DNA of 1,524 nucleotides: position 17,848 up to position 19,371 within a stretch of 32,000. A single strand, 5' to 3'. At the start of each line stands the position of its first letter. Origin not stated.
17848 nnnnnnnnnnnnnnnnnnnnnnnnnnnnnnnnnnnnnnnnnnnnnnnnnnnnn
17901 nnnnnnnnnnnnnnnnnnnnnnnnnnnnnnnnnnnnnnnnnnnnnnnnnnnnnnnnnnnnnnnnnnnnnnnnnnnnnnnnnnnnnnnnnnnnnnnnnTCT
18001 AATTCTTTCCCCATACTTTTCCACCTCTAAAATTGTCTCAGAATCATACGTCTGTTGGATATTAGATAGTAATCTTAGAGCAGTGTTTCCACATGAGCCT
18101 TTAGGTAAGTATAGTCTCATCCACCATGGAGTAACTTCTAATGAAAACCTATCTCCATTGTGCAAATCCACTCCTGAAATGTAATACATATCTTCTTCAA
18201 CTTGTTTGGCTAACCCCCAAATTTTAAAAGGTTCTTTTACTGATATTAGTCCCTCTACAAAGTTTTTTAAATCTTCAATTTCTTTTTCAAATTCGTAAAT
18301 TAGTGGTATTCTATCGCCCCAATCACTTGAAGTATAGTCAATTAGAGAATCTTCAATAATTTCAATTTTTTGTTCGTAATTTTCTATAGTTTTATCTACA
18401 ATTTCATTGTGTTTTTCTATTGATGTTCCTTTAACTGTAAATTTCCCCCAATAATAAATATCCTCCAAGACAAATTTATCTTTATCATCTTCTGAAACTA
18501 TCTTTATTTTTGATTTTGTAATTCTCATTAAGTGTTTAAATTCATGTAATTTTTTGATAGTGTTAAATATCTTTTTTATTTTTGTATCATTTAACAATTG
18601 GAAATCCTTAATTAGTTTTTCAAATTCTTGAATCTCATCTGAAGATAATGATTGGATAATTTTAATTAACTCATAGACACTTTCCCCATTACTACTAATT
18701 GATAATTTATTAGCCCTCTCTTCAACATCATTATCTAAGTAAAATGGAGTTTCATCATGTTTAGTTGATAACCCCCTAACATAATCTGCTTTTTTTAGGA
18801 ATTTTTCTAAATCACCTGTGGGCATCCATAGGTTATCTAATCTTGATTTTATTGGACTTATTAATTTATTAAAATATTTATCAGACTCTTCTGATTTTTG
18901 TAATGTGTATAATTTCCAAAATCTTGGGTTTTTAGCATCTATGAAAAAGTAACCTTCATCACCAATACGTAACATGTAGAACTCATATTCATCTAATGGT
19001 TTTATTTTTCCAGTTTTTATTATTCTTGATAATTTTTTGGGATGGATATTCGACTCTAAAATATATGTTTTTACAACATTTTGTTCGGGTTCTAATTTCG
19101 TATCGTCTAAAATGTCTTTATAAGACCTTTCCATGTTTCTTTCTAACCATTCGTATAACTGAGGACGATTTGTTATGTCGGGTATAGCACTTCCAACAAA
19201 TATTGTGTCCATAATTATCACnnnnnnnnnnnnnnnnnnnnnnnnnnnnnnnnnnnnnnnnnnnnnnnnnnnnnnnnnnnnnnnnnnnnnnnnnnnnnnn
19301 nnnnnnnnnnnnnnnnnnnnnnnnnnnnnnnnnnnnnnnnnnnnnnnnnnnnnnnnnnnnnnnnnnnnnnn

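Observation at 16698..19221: Uncharacterised two-gene operon: 408-aa unknown protein translationally coupled to a PD-(D/E)xK-domain protein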

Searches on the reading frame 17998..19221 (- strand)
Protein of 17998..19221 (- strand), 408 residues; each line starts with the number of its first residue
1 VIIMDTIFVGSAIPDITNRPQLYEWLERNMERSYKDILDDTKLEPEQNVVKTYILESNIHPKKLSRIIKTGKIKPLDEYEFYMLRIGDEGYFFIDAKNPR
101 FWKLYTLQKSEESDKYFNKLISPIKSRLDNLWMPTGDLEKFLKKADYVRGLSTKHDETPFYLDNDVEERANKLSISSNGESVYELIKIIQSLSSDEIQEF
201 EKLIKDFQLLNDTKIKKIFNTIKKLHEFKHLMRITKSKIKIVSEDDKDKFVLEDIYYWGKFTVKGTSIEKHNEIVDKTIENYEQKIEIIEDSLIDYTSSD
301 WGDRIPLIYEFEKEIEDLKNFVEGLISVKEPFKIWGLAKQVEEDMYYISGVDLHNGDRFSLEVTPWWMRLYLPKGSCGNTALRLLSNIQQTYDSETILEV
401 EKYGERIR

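Call 6: search_protein_families(library=pfam, proteins=[window:17998-19221:-], max_evalue=0.01)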
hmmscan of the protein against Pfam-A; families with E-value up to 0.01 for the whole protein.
window:17998-19221:- (408 aa): 0 families

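Call 7: search_protein_families(library=padloc, proteins=[window:17998-19221:-], max_evalue=0.1)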
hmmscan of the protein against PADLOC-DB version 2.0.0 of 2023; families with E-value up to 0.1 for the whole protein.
window:17998-19221:- (408 aa): 0 families

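Call 8: search_protein_families(library=ncbifam, proteins=[window:17998-19221:-], max_evalue=0.1)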
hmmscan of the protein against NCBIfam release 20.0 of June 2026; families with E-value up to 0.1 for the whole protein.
window:17998-19221:- (408 aa): 1 family
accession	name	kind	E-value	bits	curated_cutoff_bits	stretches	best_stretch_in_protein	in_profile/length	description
NF002016.0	PRK00823.1-1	equivalog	0.04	14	133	1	191-264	18-87/113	4a-hydroxytetrahydrobiopterin dehydratase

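Call 9: search_protein_families(library=phrogs, proteins=[window:17998-19221:-], max_evalue=0.1)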
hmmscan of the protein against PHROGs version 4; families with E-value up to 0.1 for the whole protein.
window:17998-19221:- (408 aa): 1 family
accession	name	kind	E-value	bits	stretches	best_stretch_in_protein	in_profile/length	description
phrog_22469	-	unknown function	1.2e-47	163.7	2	242-398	183-343/352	-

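Call 11: search_solved_structures(query=window:17998-19221:-, max_evalue=10)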
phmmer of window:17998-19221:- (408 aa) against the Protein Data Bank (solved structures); distinct sequences matched with E-value up to 10: 2.
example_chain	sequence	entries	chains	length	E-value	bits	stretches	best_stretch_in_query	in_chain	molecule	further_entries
3mv2_B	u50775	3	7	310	0.14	14.2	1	243-337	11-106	Coatomer subunit epsilon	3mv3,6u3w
9axt_AF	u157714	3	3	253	1.3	11.1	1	62-110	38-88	Small ribosomal subunit protein uS5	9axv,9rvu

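Call 12: find_homologous_proteins(query=window:17998-19221:-)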
Query window:17998-19221:- (408 aa): 16 proteins with E <= 0.001 among 4788 candidates.
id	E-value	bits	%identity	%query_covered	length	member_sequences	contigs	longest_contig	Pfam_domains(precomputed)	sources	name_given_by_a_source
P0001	1.6e-251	852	95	99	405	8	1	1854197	PF25924.1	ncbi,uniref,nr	ncbi:hypothetical protein [Methanotorris igneus]|uniref:Uncharacterized protein n=1 Tax=Methanotorri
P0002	1.5e-122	428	51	99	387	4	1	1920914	PF25924.1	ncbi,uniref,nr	ncbi:hypothetical protein X802_00975 [Thermococcus guaymasensis DSM 11113]|uniref:Uncharacterized pr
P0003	4.5e-118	413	49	99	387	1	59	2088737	PF25924.1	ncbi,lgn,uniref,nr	ncbi:hypothetical protein, conserved [Thermococcus kodakarensis KOD1]|uniref:Uncharacterized protein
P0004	3.6e-117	410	53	97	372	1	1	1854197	PF25924.1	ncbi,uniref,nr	ncbi:hypothetical protein [Methanotorris igneus]|uniref:Uncharacterized protein n=1 Tax=Methanotorri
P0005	3.7e-82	294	41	96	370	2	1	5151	PF25924.1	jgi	-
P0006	6.2e-62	228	34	97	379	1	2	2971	PF25924.1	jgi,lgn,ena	-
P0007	3.2e-60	222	34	96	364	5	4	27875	PF25924.1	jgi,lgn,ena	-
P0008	1.5e-59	220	32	97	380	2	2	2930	PF25924.1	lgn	-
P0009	5.3e-56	208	33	95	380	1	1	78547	PF25924.1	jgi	-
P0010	1.6e-54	203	33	94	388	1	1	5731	PF25924.1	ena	-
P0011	8.0e-49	185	35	96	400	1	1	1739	PF25924.1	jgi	-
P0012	1.9e-40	157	32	93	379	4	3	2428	PF25924.1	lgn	-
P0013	7.7e-38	149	29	85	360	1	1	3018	PF25924.1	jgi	jgi:hypothetical protein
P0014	5.4e-36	142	29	87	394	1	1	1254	PF25924.1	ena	-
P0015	2.4e-23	101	26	75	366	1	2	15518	PF25924.1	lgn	-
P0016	4.6e-23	100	26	75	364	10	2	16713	PF25924.1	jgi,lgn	-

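Call 15: find_encoding_contigs(protein=P0003, flank=10000, max_places=2)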
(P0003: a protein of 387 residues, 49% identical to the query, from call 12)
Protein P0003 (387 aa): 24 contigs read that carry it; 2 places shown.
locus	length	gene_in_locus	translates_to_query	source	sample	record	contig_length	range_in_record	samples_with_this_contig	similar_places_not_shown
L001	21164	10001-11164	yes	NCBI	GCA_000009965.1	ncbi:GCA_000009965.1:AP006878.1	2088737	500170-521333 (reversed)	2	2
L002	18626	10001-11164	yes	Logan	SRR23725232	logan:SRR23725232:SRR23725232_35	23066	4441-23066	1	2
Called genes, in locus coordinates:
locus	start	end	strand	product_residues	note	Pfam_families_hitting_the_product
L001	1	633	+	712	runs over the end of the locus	PF22092:T26-6p_Ig-like_dom, PF22265:T26-6p_Ig-like_dom_2, PF20984:PT26-6P_helical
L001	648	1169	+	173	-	-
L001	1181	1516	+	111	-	-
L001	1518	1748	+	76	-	-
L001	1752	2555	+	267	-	-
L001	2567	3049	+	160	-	-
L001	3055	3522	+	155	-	-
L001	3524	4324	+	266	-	PF06005:ZapB (faint)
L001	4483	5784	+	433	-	PF01935:DUF87 (faint), PF13191:AAA_16 (faint), PF13401:AAA_22 (faint)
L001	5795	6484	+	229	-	-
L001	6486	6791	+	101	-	-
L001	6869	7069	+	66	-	-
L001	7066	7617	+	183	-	-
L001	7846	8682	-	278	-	-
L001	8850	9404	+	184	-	-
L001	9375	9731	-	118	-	-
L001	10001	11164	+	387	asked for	PF25924:MJECL33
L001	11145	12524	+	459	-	PF27326:MJECL32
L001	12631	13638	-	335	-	PF00583:Acetyltransf_1 (weak)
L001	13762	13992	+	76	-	-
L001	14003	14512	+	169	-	-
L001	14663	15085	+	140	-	PF04014:MazE_antitoxin (faint)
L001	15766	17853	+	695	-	-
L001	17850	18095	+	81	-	-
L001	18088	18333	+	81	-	-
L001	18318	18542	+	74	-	-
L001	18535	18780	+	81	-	-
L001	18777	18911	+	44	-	-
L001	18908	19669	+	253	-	PF00705:PCNA_N, PF02747:PCNA_C (weak)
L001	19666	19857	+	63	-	-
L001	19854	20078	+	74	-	-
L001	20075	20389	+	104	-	-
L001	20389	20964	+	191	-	-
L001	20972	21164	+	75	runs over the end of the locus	-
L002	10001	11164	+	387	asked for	PF25924:MJECL33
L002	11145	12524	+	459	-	PF27326:MJECL32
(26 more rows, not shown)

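Call 17: find_encoding_contigs(protein=P0009, flank=10000, max_places=1)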
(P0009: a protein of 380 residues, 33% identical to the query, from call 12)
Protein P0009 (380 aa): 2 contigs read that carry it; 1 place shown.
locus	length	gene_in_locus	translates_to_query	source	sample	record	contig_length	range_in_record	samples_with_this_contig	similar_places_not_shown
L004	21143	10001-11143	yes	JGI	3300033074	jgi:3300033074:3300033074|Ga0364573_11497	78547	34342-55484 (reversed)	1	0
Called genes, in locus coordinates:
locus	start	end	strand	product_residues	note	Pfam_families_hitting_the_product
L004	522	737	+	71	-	-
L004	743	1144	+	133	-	-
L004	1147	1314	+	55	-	-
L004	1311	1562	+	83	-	-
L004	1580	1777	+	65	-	-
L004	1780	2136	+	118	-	-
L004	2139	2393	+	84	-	-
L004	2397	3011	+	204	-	-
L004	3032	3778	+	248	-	-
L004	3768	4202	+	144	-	-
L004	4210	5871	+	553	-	-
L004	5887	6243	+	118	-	-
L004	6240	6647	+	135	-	-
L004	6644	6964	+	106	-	-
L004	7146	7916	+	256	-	-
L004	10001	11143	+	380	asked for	PF25924:MJECL33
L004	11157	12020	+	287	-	PF27326:MJECL32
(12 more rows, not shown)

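Call 18: find_encoding_contigs(protein=P0007, flank=10000, max_places=1)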
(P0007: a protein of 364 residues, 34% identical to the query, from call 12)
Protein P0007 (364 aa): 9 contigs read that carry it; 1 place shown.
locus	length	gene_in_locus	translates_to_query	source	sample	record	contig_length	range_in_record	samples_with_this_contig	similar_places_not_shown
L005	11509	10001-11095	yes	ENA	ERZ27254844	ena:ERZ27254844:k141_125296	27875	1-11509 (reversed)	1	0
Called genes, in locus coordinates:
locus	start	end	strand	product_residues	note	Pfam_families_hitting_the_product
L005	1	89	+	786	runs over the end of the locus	PF00270:DEAD (faint), PF00580:UvrD-helicase, PF13086:AAA_11 (weak), PF13245:AAA_19, PF13361:UvrD_C (weak)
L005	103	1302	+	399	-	PF12705:PDDEXK_1 (weak)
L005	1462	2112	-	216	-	PF01171:ATP_bind_3 (faint), PF06508:QueC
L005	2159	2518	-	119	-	PF01242:PTPS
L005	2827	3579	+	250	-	-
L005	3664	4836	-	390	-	PF01904:DUF72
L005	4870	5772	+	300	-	PF01904:DUF72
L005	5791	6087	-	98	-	PF05854:MC1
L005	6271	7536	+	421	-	PF27126:NmeDI_C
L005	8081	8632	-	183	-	PF01209:Ubie_methyltran, PF13489:Methyltransf_23 (faint), PF13649:Methyltransf_25, PF13847:Methyltransf_31, PF08241:Methyltransf_11, PF08242:Methyltransf_12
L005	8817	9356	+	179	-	PF01965:DJ-1_PfpI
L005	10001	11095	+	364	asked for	PF25924:MJECL33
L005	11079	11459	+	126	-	PF27326:MJECL32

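Call 19: find_encoding_contigs(protein=P0016, flank=10000, max_places=1)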
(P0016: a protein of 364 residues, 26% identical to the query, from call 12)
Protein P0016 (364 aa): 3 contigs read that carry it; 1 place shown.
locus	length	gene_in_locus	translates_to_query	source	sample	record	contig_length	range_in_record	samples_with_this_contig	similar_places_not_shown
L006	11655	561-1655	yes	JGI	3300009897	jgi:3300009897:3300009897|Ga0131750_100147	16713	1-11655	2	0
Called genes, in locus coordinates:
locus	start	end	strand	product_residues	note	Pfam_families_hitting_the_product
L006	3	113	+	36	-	?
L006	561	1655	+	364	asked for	PF25924:MJECL33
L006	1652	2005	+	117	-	PF27326:MJECL32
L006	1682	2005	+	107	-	PF27326:MJECL32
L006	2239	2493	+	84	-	-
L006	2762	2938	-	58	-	-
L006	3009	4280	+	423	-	PF13458:Peripla_BP_6, PF01094:ANF_receptor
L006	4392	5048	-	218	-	-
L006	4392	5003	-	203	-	-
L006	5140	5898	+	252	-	-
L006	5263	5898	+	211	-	-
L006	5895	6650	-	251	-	PF00590:TP_methylase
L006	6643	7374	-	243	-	PF00590:TP_methylase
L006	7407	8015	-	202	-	PF01135:PCMT (weak), PF05175:MTS, PF01170:UPF0020 (faint), PF03602:Cons_hypoth95 (weak), PF06325:PrmA, PF13847:Methyltransf_31, PF08241:Methyltransf_11 (faint), PF13649:Methyltransf_25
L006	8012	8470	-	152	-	-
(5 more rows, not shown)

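Call 20: find_encoding_contigs(protein=P0004, flank=10000, max_places=1)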
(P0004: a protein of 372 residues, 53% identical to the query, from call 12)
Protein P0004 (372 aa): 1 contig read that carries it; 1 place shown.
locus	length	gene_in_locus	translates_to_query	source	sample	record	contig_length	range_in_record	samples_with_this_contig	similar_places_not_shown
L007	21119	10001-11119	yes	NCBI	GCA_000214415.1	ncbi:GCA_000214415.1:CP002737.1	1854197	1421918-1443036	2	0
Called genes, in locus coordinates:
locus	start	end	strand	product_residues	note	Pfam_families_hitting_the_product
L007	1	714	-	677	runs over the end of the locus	PF07728:AAA_5, PF28529:McrB_lid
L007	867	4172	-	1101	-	PF13401:AAA_22 (faint), PF14490:HHH_RecD2 (weak), PF00580:UvrD-helicase (weak), PF01443:Viral_helicase1 (faint), PF13245:AAA_19, PF13604:AAA_30, PF18335:SH3_13, PF13538:UvrD_C_2, +2 more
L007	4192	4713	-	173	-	-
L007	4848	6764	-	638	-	PF13181:TPR_8 (faint), PF00515:TPR_1 (faint), PF07719:TPR_2 (faint), PF13374:TPR_10 (faint), PF13424:TPR_12 (weak)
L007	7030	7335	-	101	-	PF05154:TM2 (weak)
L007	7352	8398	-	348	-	PF13230:GATase_4, PF13522:GATase_6 (faint)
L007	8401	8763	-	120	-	PF06094:GGACT, PF13772:AIG2_2 (weak)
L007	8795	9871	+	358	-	PF19810:HFX_2341_N, PF22665:WHD_DUF6293 (weak)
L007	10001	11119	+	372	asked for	PF25924:MJECL33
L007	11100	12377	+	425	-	PF27326:MJECL32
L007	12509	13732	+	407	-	PF04412:AcnX, PF28403:AcnX_2nd, PF28406:AcnX_3rd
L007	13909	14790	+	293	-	PF01209:Ubie_methyltran, PF05175:MTS, PF13489:Methyltransf_23, PF13679:Methyltransf_32, PF13649:Methyltransf_25, PF13847:Methyltransf_31, PF08241:Methyltransf_11, PF08242:Methyltransf_12, +7 more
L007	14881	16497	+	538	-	PF00496:SBP_bac_5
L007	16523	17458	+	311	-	PF19300:BPD_transp_1_N, PF00528:BPD_transp_1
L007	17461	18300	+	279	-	PF00528:BPD_transp_1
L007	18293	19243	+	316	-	PF00005:ABC_tran, PF08352:oligo_HPY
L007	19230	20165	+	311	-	PF00005:ABC_tran, PF13304:AAA_21 (faint), PF13401:AAA_22 (weak), PF08352:oligo_HPY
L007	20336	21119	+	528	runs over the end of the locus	PF00496:SBP_bac_5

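Call 31: search_dna_similar(query=window:17998-19212:-, collection=plasmids, mode=protein, max_evalue=0.001)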
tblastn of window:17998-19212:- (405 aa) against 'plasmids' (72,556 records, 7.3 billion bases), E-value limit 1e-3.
Records with a match: 9; places in all: 9; records where one place covers at least 80% of the query: 6.
Best place of each record, by identity: <60% 9.
By first word of the organism name: Bacillus 5; Halobacterium 1; Lysinibacillus 1; Metabacillus 1; Natronosalvus 1.
By predicted mobility (MOB-suite, as given by PLSDB): non-mobilizable 9.
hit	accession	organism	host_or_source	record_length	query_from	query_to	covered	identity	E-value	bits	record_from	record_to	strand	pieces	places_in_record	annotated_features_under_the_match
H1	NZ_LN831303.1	Halobacterium hubeiense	-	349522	13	398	95%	30.3%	7e-47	179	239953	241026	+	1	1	hypothetical protein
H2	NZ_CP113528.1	Lysinibacillus irui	bacterial culture,Iru-fermented African ...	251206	87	391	75%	28.3%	6e-25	114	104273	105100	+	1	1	hypothetical protein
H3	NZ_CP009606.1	Bacillus cereus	soil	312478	66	392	81%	24.9%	8e-13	78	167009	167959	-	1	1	hypothetical protein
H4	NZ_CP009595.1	Bacillus cereus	-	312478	66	392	81%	24.9%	8e-13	78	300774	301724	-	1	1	hypothetical protein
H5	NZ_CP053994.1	Bacillus cereus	-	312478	66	392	81%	24.9%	8e-13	78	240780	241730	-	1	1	hypothetical protein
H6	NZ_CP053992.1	Bacillus cereus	-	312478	66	392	81%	24.9%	8e-13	78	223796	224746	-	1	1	hypothetical protein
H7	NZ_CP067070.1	Bacillus sp. HNR-4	rice,cell culture,seed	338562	66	392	81%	24.9%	8e-13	78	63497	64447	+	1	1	hypothetical protein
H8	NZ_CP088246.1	Metabacillus sp. B2-18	single cell,human skin swab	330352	250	392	35%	32.7%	1e-11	74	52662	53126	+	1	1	hypothetical protein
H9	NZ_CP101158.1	Natronosalvus amylolyticus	cell culture,sediment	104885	286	395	27%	25.8%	5e-5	53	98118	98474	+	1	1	hypothetical protein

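Call 32: search_dna_similar(query=window:17998-19212:-, collection=phages, mode=protein, max_evalue=0.001)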
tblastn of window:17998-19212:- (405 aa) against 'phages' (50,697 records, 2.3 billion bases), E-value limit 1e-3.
No match.

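Call 33: get_annotated_region(hit=H1, flank=6000)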
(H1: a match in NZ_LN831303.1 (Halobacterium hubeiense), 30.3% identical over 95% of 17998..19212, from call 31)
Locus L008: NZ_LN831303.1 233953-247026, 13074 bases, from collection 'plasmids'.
description: Halobacterium hubeiense strain JI20-1 plasmid pSTJ001, complete sequence
organism: Halobacterium hubeiense (NCBI taxid 1407499)
taxonomy: Archaea; Euryarchaeota; Halobacteria; Halobacteriales; Halobacteriaceae; Halobacterium; Halobacterium hubeiense
host: -; source: -; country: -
typing (MOB-suite, as given by PLSDB): non-mobilizable
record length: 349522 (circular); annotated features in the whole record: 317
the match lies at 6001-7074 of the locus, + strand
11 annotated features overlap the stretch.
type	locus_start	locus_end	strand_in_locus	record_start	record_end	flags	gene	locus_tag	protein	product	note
CDS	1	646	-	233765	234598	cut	-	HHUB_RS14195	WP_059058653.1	hypothetical protein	-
CDS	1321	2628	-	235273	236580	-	-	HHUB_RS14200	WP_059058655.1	acetamidase/formamidase family protein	-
CDS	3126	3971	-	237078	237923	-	-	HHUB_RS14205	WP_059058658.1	hypothetical protein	-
CDS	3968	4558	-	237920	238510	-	-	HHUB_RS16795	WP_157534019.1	hypothetical protein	-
CDS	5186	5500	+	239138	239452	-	-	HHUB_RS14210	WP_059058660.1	hypothetical protein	-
CDS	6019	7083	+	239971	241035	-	-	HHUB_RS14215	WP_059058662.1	hypothetical protein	-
CDS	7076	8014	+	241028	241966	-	-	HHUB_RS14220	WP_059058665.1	hypothetical protein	-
CDS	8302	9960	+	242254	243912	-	-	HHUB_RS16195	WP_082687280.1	DUF2254 family protein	-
CDS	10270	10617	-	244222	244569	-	-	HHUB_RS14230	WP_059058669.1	hypothetical protein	-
CDS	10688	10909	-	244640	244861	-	-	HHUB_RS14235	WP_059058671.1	hypothetical protein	-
CDS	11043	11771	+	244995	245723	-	-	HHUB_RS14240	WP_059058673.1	hypothetical protein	-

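Call 34: get_annotated_region(hit=H2, flank=6000)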
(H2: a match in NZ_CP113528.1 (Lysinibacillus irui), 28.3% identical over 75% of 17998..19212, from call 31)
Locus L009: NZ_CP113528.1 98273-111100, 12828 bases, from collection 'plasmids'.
description: Lysinibacillus irui strain IRB4-01 plasmid unnamed, complete sequence
organism: Lysinibacillus irui (NCBI taxid 2998077)
taxonomy: Bacteria; Bacillota; Bacilli; Bacillales; Bacillaceae; Lysinibacillus; Lysinibacillus irui
host: -; source: bacterial culture,Iru-fermented African locust beans; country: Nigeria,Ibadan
typing (MOB-suite, as given by PLSDB): non-mobilizable
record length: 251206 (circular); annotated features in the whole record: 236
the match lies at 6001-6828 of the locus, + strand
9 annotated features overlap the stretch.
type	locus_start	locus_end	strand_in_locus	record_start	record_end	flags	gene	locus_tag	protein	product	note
CDS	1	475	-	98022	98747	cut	-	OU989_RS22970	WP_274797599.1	hypothetical protein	-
CDS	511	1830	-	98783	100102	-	-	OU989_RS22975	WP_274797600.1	transposase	-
CDS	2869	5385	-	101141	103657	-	-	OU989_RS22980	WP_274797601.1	DEAD/DEAH box helicase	GO:0006139 - nucleobase-containing compound metabolic process [Evidence IEA]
CDS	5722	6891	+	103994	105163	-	-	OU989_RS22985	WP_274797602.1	hypothetical protein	-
CDS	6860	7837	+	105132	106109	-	-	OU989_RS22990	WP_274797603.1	hypothetical protein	-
CDS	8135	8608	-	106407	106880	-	-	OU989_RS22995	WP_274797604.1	hypothetical protein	-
CDS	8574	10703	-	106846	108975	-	-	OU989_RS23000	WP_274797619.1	site-specific integrase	GO:0015074 - DNA integration [Evidence IEA]; GO:0006310 - DNA recombination [Evidence IEA]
CDS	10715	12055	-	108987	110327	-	-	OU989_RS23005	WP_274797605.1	site-specific integrase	GO:0015074 - DNA integration [Evidence IEA]; GO:0006310 - DNA recombination [Evidence IEA]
CDS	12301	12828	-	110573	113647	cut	-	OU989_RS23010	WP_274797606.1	DUF5704 domain-containing protein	-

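Call 35: get_annotated_region(hit=H3, flank=6000)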
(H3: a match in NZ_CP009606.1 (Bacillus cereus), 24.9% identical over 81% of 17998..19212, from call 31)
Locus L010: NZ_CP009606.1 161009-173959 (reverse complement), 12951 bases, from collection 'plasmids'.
description: Bacillus cereus strain S2-8 plasmid pBFR_2, complete sequence
organism: Bacillus cereus (NCBI taxid 1396)
taxonomy: Bacteria; Bacillota; Bacilli; Bacillales; Bacillaceae; Bacillus; Bacillus cereus
host: -; source: soil; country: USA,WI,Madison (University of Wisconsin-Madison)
typing (MOB-suite, as given by PLSDB): non-mobilizable; replicon rep_cluster_125,rep_cluster_164
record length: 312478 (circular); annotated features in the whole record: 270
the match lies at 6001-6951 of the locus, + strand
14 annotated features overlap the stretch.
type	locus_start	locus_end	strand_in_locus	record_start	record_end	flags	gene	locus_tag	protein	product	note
CDS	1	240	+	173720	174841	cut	tnpB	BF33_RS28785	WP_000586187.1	IS200/IS605 family element RNA-guided endonuclease TnpB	-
CDS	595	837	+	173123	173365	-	-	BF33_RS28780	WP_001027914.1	helix-turn-helix domain-containing protein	-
CDS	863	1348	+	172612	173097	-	-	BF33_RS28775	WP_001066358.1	hypothetical protein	-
CDS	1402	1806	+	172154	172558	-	-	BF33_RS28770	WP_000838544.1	hypothetical protein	-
CDS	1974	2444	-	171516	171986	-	-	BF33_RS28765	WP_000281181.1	hypothetical protein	-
CDS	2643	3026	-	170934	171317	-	-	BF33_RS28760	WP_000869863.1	hypothetical protein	-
CDS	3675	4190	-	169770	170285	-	-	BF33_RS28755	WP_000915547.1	DinB family protein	-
CDS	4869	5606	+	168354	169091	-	-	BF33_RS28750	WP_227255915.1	type II toxin-antitoxin system PemK/MazF family toxin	-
CDS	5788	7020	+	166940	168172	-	-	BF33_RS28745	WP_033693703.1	hypothetical protein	-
CDS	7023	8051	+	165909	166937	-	-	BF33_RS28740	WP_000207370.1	hypothetical protein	-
CDS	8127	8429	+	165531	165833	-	-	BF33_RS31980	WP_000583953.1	hypothetical protein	-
CDS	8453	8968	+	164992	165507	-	-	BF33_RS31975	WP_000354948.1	hypothetical protein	-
CDS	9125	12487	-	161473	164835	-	hamB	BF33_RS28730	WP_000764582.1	Hachiman anti-phage system protein HamB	-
CDS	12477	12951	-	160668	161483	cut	hamA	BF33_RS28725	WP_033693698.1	Hachiman anti-phage system protein HamA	-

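Call 37: predict_structure(alignment_id=A3)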
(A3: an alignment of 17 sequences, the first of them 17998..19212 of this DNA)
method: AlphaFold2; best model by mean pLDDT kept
length: 405 residues; sequences in the alignment: 17
mean_pLDDT: 84.1   pTM: 0.85
mean pLDDT of the five models: 84.1, 82.3, 81.3, 80.7, 74.7
residues with pLDDT >= 90: 190; 70-90: 165; 50-70: 22; < 50: 28
segments of 3 or more residues with pLDDT < 50: 1-8, 39-43, 154-160, 162-169
pLDDT, mean of each block of 10 residues (from residue 1): 39 92 92 68 72 91 81 95 86 95 86 86 86 91 84 51 47 67 79 83 80 81 81 91 91 94 95 96 95 85 93 90 75 90 93 91 96 93 90 92 92
secondary structure, 60 per line:
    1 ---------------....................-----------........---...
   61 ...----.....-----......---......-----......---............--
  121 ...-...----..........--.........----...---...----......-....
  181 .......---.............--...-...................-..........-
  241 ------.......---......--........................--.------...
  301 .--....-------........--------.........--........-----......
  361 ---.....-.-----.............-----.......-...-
elements in order: H16-35 E47-54 H58-63 E68-72 E78-83 E87-92 E98-103 H107-118 E125-127 H132-141 E144-152 E157-159 E163-165 E170-175 H177-187 H191-203 H210-228 E230-239 E247-253 E257-262 H265-288 H298-301 E304-307 H315-322 E331-339 E342-349 E355-360 E364-368 H376-388 E394-397 E402-404
